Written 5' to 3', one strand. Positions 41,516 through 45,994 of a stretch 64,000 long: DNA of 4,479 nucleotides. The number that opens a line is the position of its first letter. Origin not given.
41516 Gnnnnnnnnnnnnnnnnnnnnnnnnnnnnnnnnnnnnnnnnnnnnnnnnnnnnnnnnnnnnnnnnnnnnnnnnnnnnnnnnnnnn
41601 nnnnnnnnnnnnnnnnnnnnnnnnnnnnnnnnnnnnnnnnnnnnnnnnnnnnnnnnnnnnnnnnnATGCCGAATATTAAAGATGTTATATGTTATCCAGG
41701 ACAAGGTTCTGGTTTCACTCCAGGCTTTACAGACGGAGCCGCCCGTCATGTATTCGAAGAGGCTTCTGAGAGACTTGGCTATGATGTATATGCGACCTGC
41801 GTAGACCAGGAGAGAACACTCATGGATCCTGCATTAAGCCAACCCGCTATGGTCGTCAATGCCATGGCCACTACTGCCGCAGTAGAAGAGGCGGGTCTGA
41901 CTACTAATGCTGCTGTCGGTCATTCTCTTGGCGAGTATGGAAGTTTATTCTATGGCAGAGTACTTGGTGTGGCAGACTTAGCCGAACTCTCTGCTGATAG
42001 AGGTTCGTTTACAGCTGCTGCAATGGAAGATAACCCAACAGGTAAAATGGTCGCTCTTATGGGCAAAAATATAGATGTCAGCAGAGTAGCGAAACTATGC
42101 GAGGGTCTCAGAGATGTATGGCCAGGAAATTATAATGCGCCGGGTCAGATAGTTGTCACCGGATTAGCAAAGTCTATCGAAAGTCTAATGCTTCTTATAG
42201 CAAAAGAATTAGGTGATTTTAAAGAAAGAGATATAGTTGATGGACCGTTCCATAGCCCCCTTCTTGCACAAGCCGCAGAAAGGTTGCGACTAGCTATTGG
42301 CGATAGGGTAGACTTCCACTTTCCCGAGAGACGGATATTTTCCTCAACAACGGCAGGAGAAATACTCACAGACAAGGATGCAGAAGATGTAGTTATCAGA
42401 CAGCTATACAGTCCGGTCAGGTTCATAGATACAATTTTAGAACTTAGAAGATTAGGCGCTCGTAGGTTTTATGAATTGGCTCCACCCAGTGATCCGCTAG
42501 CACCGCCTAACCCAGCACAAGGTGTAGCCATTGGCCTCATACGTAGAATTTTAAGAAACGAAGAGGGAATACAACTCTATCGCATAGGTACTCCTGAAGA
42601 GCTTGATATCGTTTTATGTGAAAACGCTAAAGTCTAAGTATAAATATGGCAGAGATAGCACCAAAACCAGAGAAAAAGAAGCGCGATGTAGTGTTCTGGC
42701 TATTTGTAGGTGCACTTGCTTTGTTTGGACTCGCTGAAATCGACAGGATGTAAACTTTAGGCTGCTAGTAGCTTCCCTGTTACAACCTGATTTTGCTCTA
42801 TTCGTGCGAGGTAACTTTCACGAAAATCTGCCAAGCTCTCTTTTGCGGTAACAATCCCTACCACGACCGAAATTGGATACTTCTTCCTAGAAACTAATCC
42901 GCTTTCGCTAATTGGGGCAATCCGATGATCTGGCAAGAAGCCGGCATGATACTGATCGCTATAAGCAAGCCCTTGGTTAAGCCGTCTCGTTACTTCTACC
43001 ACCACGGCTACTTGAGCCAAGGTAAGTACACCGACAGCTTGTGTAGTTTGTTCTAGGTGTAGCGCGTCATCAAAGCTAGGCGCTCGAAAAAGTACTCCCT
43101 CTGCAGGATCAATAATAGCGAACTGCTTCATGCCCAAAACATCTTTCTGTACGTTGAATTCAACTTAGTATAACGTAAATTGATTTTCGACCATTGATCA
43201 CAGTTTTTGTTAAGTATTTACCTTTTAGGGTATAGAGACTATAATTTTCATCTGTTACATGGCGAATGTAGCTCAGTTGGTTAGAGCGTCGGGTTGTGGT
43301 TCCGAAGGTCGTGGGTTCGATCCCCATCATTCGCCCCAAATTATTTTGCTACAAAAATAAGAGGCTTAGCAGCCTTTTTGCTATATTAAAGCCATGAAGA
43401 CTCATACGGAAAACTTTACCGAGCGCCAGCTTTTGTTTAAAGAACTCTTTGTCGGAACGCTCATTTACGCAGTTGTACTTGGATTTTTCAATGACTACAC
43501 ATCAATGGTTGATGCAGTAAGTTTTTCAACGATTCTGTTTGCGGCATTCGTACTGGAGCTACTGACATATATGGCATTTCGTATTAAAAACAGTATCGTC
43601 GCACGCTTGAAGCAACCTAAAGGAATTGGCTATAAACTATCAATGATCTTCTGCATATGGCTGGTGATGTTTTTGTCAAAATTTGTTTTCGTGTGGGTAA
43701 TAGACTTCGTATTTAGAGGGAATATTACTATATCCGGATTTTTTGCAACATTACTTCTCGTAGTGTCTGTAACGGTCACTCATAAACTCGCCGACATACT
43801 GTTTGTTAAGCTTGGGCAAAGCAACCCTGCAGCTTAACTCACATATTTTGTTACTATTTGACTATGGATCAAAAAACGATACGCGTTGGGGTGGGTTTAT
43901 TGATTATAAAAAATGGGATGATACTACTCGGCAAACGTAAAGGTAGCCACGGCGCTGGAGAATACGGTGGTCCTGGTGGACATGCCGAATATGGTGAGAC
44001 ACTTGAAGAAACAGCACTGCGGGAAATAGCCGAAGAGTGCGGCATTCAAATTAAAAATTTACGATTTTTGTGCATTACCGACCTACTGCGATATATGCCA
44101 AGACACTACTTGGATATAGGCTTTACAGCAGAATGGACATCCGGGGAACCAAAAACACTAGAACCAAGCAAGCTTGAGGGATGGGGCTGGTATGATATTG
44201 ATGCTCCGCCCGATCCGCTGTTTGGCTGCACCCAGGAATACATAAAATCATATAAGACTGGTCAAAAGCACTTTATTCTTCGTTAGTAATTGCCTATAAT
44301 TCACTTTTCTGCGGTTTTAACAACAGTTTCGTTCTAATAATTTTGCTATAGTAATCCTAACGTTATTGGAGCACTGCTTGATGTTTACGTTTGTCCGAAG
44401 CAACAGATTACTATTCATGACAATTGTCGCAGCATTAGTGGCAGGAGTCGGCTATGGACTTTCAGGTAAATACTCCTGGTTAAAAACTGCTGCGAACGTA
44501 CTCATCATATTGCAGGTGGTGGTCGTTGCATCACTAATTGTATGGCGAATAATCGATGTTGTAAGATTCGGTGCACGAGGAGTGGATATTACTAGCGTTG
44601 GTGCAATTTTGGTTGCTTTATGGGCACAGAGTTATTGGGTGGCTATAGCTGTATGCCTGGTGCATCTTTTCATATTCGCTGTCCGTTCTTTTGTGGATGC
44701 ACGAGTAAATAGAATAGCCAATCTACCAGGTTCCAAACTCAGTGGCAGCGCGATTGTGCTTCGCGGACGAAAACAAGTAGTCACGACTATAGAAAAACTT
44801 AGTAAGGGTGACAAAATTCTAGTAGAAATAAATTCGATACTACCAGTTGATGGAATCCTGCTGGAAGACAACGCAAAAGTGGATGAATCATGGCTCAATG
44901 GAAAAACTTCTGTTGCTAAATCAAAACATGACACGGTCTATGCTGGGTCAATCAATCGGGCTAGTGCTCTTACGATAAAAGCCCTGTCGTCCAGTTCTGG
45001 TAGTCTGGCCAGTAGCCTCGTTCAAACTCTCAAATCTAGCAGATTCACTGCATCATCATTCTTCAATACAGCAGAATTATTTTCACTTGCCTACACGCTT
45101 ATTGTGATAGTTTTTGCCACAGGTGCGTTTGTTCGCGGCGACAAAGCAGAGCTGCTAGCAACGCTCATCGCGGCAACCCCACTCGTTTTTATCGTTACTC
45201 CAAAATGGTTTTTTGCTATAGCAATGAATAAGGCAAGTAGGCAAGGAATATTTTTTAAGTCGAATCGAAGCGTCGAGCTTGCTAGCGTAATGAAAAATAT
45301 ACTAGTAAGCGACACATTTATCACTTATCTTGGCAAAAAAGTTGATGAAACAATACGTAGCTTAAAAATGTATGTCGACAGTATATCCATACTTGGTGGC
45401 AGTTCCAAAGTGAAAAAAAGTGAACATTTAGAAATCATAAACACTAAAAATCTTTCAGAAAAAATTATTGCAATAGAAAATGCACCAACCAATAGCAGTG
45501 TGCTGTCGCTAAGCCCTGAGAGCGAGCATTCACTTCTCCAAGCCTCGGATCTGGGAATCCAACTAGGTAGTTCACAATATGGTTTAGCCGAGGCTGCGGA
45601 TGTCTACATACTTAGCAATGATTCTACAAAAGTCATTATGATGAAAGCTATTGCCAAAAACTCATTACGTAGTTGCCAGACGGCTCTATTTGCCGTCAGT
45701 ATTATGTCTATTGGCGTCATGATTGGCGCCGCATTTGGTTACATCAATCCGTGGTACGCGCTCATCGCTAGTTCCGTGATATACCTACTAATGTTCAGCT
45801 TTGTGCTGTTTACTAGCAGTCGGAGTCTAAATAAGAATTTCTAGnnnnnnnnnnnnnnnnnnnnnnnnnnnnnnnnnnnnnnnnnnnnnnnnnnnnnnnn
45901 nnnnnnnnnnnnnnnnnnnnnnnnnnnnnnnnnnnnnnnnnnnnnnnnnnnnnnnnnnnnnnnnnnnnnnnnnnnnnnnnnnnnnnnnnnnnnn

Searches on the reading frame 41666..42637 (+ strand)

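Call 20: search_protein_families(library=pfam, proteins=[window:41666-42637:+], max_evalue=0.001)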
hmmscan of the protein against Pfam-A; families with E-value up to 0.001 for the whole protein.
window:41666-42637:+ (323 aa): 1 family
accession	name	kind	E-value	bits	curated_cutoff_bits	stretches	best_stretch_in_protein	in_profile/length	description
PF00698.26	Acyl_transf_1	-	8.8e-19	68.6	32.7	1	44-273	47-267/319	Acyl transferase domain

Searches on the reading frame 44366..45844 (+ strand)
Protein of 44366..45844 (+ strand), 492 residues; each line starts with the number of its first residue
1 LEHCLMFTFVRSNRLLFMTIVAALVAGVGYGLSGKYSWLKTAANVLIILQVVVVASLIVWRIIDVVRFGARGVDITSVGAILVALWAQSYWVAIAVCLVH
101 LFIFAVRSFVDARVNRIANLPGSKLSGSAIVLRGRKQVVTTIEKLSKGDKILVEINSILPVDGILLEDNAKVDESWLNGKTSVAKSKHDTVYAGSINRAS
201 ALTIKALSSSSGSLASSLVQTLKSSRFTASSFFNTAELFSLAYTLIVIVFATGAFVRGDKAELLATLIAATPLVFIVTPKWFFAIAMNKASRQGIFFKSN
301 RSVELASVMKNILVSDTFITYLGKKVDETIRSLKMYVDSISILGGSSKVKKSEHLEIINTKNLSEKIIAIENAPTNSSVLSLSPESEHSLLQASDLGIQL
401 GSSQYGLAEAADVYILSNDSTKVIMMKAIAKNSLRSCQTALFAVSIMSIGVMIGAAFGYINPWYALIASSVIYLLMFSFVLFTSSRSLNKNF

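Call 20: search_protein_families(library=pfam, proteins=[window:44366-45844:+], max_evalue=0.001)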
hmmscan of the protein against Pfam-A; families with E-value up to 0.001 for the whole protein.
window:44366-45844:+ (492 aa): 1 family
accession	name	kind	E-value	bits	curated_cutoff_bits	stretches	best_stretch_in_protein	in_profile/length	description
PF00122.25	E1-E2_ATPase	-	1.5e-20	73.9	28.1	1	127-292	5-180/181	E1-E2 ATPase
